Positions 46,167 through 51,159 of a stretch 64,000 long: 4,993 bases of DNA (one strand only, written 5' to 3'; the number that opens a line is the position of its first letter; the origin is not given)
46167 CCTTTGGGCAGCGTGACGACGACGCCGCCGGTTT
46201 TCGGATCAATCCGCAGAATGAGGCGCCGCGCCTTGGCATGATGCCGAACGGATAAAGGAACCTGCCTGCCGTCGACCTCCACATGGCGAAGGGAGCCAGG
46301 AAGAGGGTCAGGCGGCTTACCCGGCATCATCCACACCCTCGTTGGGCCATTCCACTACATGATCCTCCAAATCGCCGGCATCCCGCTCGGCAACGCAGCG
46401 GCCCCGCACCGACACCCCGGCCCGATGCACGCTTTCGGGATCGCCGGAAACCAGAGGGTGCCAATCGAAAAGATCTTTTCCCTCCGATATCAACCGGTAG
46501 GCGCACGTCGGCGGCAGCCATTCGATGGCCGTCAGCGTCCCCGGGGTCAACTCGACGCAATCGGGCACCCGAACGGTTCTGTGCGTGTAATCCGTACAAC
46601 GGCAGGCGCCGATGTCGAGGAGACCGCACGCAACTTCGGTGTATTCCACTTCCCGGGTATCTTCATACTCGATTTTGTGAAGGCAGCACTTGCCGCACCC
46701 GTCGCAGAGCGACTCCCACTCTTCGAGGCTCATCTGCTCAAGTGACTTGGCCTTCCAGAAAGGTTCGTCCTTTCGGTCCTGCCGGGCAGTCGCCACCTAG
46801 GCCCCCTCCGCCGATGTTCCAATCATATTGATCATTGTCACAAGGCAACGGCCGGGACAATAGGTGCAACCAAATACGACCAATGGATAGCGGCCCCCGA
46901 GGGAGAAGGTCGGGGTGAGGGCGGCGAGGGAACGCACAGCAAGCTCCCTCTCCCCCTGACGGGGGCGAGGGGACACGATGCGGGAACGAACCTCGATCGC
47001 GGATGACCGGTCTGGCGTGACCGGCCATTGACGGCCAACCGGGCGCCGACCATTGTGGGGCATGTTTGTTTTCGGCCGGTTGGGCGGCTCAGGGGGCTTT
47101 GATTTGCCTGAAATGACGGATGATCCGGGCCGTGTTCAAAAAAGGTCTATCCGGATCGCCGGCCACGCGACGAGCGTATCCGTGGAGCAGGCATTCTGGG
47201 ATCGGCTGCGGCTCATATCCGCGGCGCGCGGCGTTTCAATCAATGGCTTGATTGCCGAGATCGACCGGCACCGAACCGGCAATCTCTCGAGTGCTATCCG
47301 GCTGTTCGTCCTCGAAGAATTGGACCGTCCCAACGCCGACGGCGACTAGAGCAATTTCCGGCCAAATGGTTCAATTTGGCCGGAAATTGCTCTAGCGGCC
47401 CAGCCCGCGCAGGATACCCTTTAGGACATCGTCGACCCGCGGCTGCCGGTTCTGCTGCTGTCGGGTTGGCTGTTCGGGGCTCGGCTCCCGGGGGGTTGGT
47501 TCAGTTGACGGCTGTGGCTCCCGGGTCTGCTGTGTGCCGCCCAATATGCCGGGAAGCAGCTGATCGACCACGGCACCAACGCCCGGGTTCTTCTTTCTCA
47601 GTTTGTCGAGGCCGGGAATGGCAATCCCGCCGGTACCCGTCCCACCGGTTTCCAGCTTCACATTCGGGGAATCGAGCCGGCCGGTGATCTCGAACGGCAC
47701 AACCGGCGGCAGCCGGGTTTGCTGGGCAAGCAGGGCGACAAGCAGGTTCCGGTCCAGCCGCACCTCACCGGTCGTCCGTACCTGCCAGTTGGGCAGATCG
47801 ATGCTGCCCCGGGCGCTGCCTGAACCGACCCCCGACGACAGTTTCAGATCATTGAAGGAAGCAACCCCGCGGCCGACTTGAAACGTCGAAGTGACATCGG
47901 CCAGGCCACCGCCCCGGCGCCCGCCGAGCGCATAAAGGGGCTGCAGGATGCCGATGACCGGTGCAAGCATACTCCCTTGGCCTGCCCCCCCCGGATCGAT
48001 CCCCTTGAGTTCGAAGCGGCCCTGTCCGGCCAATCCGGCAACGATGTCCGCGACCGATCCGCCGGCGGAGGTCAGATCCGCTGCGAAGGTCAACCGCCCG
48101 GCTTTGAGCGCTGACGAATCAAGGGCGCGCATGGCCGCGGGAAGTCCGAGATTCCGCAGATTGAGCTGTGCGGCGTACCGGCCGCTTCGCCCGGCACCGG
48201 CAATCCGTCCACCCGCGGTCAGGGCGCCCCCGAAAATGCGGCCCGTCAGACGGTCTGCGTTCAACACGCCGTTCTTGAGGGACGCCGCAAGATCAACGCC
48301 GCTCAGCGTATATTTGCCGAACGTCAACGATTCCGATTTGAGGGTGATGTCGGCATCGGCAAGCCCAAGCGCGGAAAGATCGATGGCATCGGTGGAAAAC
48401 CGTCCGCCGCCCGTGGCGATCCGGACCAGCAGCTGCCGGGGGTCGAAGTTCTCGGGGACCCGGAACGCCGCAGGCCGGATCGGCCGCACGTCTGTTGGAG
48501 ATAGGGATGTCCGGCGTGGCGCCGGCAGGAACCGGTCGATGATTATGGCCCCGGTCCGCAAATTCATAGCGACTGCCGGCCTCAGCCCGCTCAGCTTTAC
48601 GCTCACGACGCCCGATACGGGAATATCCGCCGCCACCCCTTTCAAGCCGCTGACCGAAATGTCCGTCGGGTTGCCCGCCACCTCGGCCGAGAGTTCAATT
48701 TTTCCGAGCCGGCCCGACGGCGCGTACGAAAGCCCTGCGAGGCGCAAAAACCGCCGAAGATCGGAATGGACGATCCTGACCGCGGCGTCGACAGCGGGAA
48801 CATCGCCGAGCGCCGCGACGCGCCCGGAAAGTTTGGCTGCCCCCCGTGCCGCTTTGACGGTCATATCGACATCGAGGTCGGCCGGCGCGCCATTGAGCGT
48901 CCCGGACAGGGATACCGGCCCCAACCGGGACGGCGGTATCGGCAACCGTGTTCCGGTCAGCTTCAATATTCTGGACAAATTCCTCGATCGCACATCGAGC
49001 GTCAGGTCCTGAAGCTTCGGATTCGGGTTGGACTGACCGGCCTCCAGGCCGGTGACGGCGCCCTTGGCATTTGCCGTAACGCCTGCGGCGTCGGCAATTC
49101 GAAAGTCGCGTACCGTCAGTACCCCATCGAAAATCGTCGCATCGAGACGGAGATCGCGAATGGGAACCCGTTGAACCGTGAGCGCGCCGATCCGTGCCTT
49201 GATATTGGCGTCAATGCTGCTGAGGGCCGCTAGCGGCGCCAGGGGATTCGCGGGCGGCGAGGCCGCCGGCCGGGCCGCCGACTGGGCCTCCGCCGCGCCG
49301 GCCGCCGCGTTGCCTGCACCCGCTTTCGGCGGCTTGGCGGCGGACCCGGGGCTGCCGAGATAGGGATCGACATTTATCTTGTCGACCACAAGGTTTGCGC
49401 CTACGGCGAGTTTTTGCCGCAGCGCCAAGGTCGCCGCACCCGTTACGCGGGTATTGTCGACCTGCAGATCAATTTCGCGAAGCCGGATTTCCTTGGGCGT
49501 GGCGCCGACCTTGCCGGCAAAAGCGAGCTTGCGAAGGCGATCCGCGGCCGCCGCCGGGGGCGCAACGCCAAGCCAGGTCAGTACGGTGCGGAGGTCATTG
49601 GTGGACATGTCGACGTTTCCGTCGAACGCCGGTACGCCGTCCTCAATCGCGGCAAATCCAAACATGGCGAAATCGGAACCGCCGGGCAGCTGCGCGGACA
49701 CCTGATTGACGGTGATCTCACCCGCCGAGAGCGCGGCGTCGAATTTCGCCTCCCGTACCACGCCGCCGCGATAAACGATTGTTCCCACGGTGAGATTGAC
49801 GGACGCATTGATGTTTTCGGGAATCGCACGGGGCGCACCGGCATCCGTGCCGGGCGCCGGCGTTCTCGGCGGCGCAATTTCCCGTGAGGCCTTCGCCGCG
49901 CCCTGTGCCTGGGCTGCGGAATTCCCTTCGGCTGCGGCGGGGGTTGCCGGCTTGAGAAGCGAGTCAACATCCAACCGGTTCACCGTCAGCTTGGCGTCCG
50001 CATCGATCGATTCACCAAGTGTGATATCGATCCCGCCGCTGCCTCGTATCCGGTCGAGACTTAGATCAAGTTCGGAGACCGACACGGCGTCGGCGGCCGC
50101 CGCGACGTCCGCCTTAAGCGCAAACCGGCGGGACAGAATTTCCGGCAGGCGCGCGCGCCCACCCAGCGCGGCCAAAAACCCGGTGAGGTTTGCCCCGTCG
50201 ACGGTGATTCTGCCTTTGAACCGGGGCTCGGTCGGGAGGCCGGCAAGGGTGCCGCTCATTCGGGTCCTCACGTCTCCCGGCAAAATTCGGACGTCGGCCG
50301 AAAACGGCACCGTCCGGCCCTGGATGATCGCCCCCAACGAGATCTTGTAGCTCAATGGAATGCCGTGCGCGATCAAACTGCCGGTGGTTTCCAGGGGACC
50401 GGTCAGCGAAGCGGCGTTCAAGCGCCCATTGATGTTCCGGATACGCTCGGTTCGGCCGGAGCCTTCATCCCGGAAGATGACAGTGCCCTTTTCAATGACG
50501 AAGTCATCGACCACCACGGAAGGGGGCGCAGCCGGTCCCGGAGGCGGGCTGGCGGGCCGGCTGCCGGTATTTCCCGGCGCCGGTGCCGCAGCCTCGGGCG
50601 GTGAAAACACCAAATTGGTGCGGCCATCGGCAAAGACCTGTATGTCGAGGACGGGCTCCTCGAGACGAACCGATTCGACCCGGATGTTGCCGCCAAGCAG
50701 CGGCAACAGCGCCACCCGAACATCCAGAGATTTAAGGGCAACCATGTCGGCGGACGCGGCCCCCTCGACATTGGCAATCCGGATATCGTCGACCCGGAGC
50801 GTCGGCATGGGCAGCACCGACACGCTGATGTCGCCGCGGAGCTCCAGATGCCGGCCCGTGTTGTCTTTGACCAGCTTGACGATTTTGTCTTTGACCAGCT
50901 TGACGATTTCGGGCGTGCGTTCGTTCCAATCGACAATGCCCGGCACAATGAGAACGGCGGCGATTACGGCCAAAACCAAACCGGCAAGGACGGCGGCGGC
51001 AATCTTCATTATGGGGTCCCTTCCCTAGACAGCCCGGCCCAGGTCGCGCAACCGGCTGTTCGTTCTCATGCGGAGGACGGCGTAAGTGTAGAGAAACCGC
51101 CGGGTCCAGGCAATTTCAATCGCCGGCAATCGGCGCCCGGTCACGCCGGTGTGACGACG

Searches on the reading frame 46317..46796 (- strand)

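Call 58: search_protein_families(library=pfam, proteins=[window:46317-46796:-])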
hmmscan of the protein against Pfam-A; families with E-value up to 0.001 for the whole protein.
window:46317-46796:- (159 aa): 1 family
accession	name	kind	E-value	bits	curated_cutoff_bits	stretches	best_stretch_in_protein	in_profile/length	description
PF03692.20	CxxCxxCC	-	8.9e-11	42.8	23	1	31-99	2-85/85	Putative zinc- or iron-chelating domain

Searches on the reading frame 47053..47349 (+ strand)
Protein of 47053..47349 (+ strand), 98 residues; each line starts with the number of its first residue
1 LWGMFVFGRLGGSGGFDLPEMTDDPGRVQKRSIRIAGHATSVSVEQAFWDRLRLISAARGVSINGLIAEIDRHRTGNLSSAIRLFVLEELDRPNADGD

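Call 73: search_protein_families(library=pfam, proteins=[window:47053-47349:+])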
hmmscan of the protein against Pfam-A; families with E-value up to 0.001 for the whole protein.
window:47053-47349:+ (98 aa): 1 family
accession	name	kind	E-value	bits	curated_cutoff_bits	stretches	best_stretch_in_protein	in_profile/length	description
PF13467.12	RHH_4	-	9.3e-24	83.7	25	1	29-89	2-66/67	Ribbon-helix-helix domain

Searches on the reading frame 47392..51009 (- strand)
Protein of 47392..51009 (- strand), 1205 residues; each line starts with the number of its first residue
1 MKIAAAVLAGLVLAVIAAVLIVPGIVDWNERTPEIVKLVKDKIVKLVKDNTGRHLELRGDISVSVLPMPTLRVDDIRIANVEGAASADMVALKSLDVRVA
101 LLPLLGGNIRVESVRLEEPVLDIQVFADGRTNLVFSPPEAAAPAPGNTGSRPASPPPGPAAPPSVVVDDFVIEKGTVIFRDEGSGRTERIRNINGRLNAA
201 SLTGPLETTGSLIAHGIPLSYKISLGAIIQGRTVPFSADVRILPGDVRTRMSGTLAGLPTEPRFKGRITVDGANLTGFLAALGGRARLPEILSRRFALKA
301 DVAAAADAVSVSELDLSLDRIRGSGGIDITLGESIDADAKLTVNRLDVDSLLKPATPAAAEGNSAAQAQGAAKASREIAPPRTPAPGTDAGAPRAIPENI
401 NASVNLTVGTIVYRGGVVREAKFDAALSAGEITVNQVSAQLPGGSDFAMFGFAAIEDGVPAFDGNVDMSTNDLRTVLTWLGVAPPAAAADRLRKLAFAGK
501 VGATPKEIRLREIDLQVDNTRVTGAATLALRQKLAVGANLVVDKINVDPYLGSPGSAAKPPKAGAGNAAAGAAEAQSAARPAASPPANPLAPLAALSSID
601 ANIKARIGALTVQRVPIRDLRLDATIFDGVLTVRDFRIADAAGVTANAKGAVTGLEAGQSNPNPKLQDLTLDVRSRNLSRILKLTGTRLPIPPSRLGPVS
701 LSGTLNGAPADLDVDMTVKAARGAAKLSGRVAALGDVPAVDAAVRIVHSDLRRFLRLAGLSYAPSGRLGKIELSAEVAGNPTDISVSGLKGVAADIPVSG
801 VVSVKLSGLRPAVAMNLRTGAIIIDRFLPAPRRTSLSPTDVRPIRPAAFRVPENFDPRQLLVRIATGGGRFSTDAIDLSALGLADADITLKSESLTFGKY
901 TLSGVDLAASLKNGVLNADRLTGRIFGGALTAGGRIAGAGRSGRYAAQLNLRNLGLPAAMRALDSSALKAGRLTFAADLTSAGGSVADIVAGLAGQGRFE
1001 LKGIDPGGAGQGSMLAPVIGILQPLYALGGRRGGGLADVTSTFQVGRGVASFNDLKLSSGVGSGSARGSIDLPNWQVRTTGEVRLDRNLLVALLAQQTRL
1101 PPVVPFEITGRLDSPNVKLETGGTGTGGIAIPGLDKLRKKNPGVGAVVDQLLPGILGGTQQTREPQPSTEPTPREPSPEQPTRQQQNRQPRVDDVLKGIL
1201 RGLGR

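Call 58: search_protein_families(library=pfam, proteins=[window:47392-51009:-])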
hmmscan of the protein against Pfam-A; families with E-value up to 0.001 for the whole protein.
window:47392-51009:- (1205 aa): 2 families
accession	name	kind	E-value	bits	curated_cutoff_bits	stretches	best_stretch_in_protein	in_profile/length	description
PF05170.20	AsmA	-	2.3e-45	156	29.8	2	2-209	6-200/607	AsmA family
PF05359.17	DUF748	-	2.8e-17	62.6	50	1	3-681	17-541/1037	Domain of Unknown Function (DUF748)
